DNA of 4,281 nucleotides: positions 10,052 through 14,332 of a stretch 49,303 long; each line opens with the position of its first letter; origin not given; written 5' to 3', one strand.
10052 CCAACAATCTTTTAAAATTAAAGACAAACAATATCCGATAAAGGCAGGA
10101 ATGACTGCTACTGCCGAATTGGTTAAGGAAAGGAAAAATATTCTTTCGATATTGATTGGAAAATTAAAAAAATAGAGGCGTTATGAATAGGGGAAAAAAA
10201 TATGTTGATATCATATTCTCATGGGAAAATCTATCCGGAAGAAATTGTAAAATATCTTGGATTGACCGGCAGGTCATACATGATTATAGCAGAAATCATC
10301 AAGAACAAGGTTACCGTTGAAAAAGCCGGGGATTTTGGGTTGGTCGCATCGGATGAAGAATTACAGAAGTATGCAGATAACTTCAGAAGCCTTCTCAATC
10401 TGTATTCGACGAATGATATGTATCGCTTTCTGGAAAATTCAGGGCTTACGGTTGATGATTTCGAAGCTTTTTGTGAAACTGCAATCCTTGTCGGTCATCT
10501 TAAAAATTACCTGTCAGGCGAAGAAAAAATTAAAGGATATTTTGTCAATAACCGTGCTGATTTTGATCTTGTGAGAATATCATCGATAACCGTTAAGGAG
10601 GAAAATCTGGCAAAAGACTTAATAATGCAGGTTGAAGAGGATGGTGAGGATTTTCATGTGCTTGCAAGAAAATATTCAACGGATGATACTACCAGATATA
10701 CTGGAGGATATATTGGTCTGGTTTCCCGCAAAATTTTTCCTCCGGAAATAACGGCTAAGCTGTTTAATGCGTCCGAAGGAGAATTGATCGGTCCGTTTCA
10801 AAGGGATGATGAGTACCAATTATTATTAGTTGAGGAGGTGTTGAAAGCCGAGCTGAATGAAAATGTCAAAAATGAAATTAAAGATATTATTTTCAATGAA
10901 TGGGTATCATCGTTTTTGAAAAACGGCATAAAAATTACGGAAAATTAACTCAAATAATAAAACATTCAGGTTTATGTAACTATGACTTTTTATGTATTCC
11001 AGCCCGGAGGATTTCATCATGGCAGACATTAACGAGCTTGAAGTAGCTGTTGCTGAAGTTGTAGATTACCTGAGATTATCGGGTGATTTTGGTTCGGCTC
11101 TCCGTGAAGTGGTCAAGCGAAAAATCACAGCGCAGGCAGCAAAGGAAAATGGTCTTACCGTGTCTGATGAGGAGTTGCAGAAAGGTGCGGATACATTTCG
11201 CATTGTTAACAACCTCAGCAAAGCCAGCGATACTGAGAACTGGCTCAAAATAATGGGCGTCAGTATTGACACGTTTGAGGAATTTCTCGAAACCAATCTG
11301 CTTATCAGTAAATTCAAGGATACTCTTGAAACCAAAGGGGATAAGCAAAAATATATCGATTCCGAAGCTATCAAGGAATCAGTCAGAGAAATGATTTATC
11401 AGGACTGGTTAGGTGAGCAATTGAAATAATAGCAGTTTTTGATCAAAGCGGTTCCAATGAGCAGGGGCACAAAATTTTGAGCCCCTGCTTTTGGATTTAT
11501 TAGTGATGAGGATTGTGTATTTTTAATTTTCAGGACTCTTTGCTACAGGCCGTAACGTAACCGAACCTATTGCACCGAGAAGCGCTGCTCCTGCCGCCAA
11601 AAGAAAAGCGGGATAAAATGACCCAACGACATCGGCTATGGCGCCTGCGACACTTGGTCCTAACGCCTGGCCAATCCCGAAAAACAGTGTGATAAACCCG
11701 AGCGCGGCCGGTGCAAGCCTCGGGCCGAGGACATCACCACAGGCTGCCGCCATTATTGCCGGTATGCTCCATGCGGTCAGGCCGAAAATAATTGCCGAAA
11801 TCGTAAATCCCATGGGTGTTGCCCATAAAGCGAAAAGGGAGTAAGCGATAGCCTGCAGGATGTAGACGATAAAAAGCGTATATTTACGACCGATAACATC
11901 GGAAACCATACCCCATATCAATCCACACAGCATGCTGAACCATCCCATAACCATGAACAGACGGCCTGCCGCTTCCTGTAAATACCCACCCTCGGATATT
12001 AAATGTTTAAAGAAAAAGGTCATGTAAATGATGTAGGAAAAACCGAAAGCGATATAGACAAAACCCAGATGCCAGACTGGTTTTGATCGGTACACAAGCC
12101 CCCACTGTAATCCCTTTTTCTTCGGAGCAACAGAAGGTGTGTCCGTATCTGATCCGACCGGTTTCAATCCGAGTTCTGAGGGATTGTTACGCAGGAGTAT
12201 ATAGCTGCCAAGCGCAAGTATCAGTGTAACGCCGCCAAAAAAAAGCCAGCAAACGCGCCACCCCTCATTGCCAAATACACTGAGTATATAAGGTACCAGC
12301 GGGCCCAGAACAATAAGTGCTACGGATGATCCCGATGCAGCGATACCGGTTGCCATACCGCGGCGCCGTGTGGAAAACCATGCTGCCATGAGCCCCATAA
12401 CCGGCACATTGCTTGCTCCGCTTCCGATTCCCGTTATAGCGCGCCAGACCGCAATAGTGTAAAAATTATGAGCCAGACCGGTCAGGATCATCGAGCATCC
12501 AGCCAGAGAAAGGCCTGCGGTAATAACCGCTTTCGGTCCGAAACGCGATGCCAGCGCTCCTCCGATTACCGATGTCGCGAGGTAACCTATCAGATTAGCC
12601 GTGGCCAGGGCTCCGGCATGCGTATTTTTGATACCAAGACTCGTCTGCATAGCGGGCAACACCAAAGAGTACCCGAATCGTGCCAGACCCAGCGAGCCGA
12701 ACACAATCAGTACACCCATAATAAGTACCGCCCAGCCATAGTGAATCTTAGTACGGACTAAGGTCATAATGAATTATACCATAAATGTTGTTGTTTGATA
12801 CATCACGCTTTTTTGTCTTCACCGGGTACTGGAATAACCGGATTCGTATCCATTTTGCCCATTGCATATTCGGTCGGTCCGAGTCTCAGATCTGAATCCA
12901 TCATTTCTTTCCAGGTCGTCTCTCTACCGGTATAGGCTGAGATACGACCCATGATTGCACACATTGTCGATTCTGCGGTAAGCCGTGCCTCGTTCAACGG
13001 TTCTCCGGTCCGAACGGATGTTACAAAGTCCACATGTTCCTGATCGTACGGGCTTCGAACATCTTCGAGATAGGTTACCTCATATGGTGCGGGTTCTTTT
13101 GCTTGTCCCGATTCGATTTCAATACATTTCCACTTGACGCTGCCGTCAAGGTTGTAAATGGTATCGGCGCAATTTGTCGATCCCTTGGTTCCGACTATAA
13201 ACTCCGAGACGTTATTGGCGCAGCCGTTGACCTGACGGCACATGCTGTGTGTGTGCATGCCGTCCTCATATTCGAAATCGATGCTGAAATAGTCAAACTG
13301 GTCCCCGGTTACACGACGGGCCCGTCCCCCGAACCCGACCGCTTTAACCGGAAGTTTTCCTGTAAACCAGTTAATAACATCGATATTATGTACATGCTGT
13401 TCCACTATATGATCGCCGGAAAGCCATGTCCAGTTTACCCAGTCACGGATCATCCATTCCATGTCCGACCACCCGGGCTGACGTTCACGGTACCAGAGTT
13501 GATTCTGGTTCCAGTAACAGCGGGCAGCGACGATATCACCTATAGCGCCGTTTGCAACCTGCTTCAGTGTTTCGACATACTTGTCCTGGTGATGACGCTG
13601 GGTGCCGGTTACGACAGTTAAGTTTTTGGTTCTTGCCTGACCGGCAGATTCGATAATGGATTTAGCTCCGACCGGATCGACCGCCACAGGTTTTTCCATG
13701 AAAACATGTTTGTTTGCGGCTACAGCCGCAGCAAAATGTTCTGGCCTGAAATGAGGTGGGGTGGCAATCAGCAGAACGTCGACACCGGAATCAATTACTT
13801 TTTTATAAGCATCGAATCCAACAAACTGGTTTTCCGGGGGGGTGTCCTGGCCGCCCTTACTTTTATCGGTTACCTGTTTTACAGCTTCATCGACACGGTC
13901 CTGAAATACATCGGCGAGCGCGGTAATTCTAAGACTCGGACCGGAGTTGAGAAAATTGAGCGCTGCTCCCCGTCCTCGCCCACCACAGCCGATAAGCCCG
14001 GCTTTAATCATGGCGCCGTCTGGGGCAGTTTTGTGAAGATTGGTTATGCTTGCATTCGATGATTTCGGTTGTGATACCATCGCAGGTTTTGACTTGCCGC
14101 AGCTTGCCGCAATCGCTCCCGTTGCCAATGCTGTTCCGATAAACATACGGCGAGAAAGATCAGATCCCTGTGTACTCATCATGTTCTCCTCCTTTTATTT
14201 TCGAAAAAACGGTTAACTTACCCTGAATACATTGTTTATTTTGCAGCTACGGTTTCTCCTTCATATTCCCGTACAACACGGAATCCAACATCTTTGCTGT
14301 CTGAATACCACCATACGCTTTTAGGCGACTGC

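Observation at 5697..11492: Cyclic-nucleotide-domain PCAT exporter + HlyD + cytoplasmic parvulin/SurA-N pair, with no visible cargo gene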

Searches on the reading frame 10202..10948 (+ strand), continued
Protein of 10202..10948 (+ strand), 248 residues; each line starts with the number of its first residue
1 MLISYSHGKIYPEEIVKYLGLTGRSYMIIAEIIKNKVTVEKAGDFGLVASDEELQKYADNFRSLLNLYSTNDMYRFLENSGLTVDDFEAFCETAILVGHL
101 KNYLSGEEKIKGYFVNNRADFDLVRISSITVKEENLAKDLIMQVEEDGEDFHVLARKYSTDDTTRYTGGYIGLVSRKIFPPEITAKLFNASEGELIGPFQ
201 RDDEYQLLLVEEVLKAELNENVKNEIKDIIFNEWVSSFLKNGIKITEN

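Call 76: fold_search(model_id=the predicted structure, library=pdb)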
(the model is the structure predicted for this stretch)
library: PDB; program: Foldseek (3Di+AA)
matches with E <= 10: 252; with E <= 0.001: 87
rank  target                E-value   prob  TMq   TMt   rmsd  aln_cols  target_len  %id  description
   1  6vj6_A                2.2e-11  1.00  0.51  0.50   8.3       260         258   20  2.55 Angstrom Resolution Crystal Structure of Peptidylprolyl Isomerase (PrsA) from Bacillus cereus (released 2020-02-05)
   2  5tvl_D                2.4e-11  1.00  0.42  0.40  10.2       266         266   18  Crystal structure of foldase protein PrsA from Streptococcus pneumoniae str. Canada MDR_19A (released 2016-11-23)
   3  9a7d_B                4.8e-11  1.00  0.37  0.31  14.1       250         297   21  Integrative model of YRVJ-YACD by crosslinking MS and deep learning (released 2024-09-18)
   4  4wo7_A                6.4e-11  1.00  0.35  0.34  12.1       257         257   18  Crystal Structure of PrsA from Bacillus subtilis (released 2014-12-24)
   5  5tvl_B                7.2e-11  1.00  0.44  0.41   9.8       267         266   18  Crystal structure of foldase protein PrsA from Streptococcus pneumoniae str. Canada MDR_19A (released 2016-11-23)
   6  6vj4                  9.6e-11  1.00  0.51  0.57   6.2       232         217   21  1.70 Angstrom Resolution Crystal Structure of Peptidylprolyl Isomerase (PrsA) from Bacillus anthracis (released 2020-02-05)
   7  5tvl_C                9.6e-11  1.00  0.39  0.37  11.1       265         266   20  Crystal structure of foldase protein PrsA from Streptococcus pneumoniae str. Canada MDR_19A (released 2016-11-23)
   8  5tvl_A                1.1e-10  1.00  0.40  0.38  10.1       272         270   18  Crystal structure of foldase protein PrsA from Streptococcus pneumoniae str. Canada MDR_19A (released 2016-11-23)
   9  9hg5_F                3.1e-10  1.00  0.37  0.32  10.6       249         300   19  BAM-SurA complex in the swing-in state with full length BamC resolved (released 2025-04-16)
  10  5htf_A                3.7e-10  1.00  0.46  0.44   9.9       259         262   18  Crystal Structure of PrsA1 from Listeria monocytogenes (released 2016-04-06)
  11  9hga_F                4.9e-10  1.00  0.36  0.30  14.5       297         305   16  BAM-SurA-darobactin complex in the swing-out state (released 2025-04-16)
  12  5htf_B                8.8e-10  1.00  0.49  0.48   8.5       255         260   18  Crystal Structure of PrsA1 from Listeria monocytogenes (released 2016-04-06)
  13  4wo7_B                9.9e-10  1.00  0.35  0.34  12.7       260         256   19  Crystal Structure of PrsA from Bacillus subtilis (released 2014-12-24)
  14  2pv3_A                1.4e-09  1.00  0.40  0.36  10.7       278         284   16  Crystallographic Structure of SurA fragment lacking the second peptidyl-prolyl isomerase domain complexed with peptide (released 2007-10-02)
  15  9ibn_A                1.5e-09  1.00  0.40  0.37  10.6       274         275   20  Crystal structure of the peptidyl-prolyl isomerase (PPIase) from E. faecium (released 2025-07-16)
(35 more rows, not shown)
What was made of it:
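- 10202..10948 (+): Signal-less PrsA/SurA-like foldase ('Rot', 248 aa). A helical N+C chaperone module carries an inserted parvulin domain that lacks the canonical His pair (Ser128, Gln206). Foldseek best hits are PrsA and SurA, E 2e-11 (call 76).
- On PrsA/SurA foldases: Foldseek hits to PrsA and SurA with E 2e-11 to 1e-8 (call 76).
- Closest known: PrsA and SurA extracytoplasmic foldases. Same: The same two-part fold, a helical N+C chaperone module with an inserted parvulin domain (Foldseek E 2e-11 to PrsA, 3e-10 to SurA; call 76).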

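Call 85: search_protein_representatives(protein=window:10202-10948:+)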
Query: 248 residues. Proteins with E-value up to 0.001 (for the whole library): 3577; up to 1e-10: 709; up to 1e-30: 81. The best 150 are listed.
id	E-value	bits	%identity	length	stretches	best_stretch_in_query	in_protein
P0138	1.5e-75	270.1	50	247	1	3-246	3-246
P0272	8.4e-66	238.2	45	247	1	2-245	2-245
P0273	1.9e-64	233.8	47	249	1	1-245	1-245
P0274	5.0e-63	229.1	44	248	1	3-245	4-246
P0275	5.7e-61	222.4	56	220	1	68-246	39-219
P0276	6.7e-61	222.1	43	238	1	9-236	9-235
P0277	1.1e-60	221.4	44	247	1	1-241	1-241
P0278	1.6e-59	217.6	42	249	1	1-245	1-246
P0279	3.9e-59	216.4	44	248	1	1-245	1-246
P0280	1.1e-58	214.9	42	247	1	4-245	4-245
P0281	1.4e-58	214.6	46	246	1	10-235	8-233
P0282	2.7e-58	213.6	45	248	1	1-245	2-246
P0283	1.4e-55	204.7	42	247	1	2-243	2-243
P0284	2.2e-54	200.8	42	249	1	1-241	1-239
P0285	2.0e-53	197.7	42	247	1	3-245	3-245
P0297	4.7e-40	153.9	31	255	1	11-240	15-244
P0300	1.5e-37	145.7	35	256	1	14-241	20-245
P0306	1.1e-36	142.9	32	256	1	23-246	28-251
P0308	1.7e-36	142.3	33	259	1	17-245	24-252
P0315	4.9e-35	137.5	31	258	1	6-241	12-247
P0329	2.1e-33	132.1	33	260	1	13-240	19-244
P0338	1.6e-32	129.3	37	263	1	29-237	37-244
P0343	3.7e-31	124.8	34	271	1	9-240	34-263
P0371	1.6e-29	119.4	32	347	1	27-237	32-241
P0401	6.2e-28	114.2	33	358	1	27-234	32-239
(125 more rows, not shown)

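Call 86: list_cluster_members(proteins=[P0297, P0300, P0306, P0308, P0315, P0329, P0338, P0343, P0371, P0401])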
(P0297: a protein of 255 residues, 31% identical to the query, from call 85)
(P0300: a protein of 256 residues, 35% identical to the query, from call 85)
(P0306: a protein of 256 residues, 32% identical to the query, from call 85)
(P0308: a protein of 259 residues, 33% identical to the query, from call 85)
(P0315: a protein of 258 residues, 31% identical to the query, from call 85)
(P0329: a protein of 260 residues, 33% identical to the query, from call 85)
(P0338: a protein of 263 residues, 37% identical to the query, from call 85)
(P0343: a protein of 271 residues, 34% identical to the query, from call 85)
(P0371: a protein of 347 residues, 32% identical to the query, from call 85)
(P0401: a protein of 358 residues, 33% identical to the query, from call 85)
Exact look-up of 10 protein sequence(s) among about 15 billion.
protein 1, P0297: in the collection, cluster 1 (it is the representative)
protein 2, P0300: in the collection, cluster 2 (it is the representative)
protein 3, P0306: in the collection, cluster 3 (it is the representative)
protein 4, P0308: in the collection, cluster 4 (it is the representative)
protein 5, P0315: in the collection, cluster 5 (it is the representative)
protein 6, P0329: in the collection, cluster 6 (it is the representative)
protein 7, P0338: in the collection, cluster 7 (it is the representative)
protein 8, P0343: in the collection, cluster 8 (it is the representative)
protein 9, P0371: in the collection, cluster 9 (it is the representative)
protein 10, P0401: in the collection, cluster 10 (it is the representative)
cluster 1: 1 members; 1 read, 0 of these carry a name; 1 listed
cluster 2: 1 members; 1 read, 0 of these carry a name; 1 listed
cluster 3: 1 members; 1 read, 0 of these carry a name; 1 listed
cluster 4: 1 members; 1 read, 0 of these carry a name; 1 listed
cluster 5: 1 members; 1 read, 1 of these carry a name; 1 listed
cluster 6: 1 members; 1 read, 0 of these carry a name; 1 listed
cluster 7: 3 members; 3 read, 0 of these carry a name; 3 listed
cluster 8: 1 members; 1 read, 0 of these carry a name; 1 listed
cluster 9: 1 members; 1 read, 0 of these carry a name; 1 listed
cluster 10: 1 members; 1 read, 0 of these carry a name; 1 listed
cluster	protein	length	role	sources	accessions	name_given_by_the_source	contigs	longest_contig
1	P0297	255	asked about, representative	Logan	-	-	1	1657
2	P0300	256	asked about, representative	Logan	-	-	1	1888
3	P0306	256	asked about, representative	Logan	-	-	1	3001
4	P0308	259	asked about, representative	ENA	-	-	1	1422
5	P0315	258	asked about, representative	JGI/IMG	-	parvulin-like peptidyl-prolyl isomerase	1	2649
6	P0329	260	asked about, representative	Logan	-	-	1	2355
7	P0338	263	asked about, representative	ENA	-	-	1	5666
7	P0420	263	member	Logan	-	-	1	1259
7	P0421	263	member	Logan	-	-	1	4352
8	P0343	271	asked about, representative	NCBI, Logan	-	-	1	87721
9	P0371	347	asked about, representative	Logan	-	-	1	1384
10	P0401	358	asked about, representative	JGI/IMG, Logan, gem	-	-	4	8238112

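Call 87: find_encoding_contigs(protein=P0343, flank=10000, max_places=1)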
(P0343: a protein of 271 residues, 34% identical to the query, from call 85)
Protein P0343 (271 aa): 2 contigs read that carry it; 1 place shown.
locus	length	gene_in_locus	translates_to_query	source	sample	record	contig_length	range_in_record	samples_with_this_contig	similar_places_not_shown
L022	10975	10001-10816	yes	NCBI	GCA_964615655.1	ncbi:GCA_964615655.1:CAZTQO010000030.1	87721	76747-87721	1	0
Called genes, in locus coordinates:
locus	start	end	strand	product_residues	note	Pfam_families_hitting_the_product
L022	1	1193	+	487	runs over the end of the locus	PF01276:OKR_DC_1, PF01041:DegT_DnrJ_EryC1, PF00155:Aminotran_1_2, PF00266:Aminotran_5 (weak), PF01053:Cys_Met_Meta_PP (weak), PF05889:SepSecS, PF03711:OKR_DC_1_C (weak)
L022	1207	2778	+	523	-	PF19568:Spore_III_AA, PF13604:AAA_30 (weak), PF00004:AAA (faint), PF25516:PTPase, PF01424:R3H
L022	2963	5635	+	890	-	PF03412:Peptidase_C39, PF00664:ABC_membrane, PF00005:ABC_tran, PF02463:SMC_N (faint)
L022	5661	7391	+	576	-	-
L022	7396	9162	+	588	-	PF02321:OEP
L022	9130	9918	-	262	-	-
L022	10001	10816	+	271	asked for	PF13145:Rotamase_2 (weak), PF13616:Rotamase_3, PF00639:Rotamase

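Call 88: find_encoding_contigs(protein=P0401, flank=10000, max_places=1)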
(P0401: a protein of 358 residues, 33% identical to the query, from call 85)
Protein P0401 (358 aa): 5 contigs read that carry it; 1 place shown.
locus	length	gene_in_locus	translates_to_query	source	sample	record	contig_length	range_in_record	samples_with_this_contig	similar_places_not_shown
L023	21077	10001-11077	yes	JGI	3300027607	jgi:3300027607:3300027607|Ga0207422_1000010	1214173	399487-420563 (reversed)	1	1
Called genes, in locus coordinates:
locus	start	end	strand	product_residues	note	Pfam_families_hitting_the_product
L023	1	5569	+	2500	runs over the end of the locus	PF13517:FG-GAP_3, PF07593:UnbV_ASPIC, PF13517:FG-GAP_3, PF07593:UnbV_ASPIC, PF13517:FG-GAP_3, PF07593:UnbV_ASPIC, PF11721:Malectin, PF18911:PKD_4, +8 more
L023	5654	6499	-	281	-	PF20181:DUF6544, PF21900:DUF6920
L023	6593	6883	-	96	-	-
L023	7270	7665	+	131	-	PF01152:Bac_globin (weak)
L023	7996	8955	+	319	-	PF00089:Trypsin, PF13365:Trypsin_2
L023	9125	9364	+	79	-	-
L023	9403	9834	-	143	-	-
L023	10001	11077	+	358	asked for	PF13145:Rotamase_2, PF13616:Rotamase_3, PF00639:Rotamase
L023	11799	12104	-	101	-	PF01022:HTH_5, PF01047:MarR (weak), PF12802:MarR_2 (weak), PF12840:HTH_20, PF13412:HTH_24 (faint), PF25212:HVO_A0114 (weak), PF13601:HTH_34 (faint)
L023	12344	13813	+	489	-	PF00753:Lactamase_B, PF00581:Rhodanese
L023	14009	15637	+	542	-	PF00916:Sulfate_transp, PF01740:STAS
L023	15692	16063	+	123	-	PF00254:FKBP_C (weak)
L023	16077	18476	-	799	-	PF02706:Wzz, PF13807:GNVR, PF01656:CbiA, PF10609:ParA, PF13614:AAA_31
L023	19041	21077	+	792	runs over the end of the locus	PF13432:TPR_16 (faint), PF24575:TPR_Slam (faint)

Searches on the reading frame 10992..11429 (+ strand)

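Call 4: search_protein_families(library=pfam, proteins=[window:10992-11429:+], max_evalue=0.01)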
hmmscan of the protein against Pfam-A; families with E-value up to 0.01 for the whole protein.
window:10992-11429:+ (145 aa): 3 families
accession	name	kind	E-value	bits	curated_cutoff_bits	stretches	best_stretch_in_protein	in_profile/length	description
PF13624.11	SurA_N_3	-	2.2e-05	24.8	27.2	1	36-108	87-161/162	SurA-like N-terminal domain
PF13623.11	SurA_N_2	-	0.00046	20.5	28.5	1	35-64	88-117/145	SurA-like N-terminal domain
PF09312.16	SurA_N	-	0.00054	20.5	30.8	1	38-108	48-117/118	SurA N-terminal domain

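Call 5: search_protein_families(library=ncbifam, proteins=[window:10992-11429:+], max_evalue=0.01)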
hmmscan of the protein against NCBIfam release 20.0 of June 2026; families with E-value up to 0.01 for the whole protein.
window:10992-11429:+ (145 aa): 3 families
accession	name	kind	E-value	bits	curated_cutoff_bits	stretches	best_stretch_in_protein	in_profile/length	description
TIGR04500.1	PpiC_rel_mature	subfamily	4.3e-14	52.5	180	1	12-114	92-194/340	TIGR04500 family putative peptide maturation system protein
NF000809.0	PRK00059.1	equivalog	1.2e-05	24.9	303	1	36-112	89-168/336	peptidylprolyl isomerase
NF053692.1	BamP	equivalog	0.0077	15.7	230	1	47-118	135-206/251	BamP family beta-barrel-assembly machinery protein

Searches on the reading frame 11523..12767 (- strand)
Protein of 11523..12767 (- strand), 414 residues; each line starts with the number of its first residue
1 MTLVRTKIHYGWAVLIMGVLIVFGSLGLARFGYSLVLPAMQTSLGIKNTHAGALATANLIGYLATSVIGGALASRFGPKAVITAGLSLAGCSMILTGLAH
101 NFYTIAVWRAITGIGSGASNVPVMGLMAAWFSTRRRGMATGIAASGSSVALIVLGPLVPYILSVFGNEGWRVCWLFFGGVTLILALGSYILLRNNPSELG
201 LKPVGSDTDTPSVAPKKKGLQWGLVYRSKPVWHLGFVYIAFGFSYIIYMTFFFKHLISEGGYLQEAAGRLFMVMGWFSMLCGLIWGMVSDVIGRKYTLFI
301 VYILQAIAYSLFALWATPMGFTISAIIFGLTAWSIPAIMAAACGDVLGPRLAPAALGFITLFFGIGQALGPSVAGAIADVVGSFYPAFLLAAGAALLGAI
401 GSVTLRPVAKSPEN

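Call 4: search_protein_families(library=pfam, proteins=[window:11523-12767:-], max_evalue=0.01)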
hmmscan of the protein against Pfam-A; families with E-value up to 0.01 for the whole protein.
window:11523-12767:- (414 aa): 2 families
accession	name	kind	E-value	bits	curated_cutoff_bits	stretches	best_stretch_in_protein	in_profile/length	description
PF07690.21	MFS_1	-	4.4e-49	167.7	33.4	2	20-276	2-249/347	Major Facilitator Superfamily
PF06779.20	MFS_4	-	4.1e-39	135.4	26.3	1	25-400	4-361/364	Uncharacterised MFS-type transporter YbfB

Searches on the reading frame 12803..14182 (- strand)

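Call 4: search_protein_families(library=pfam, proteins=[window:12803-14182:-], max_evalue=0.01)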
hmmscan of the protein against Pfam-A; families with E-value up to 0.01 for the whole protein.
window:12803-14182:- (459 aa): 3 families
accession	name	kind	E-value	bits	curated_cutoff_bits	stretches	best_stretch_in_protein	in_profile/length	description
PF01408.29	GFO_IDH_MocA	-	7.1e-13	49.7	24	1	59-183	1-112/120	Oxidoreductase family, NAD-binding Rossmann fold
PF22725.1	GFO_IDH_MocA_C3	-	8.9e-11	42.3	27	1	207-335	6-122/124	GFO/IDH/MocA C-terminal domain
PF02894.22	GFO_IDH_MocA_C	-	1.2e-08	35.5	22.9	1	207-394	2-187/218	Oxidoreductase family, C-terminal alpha/beta domain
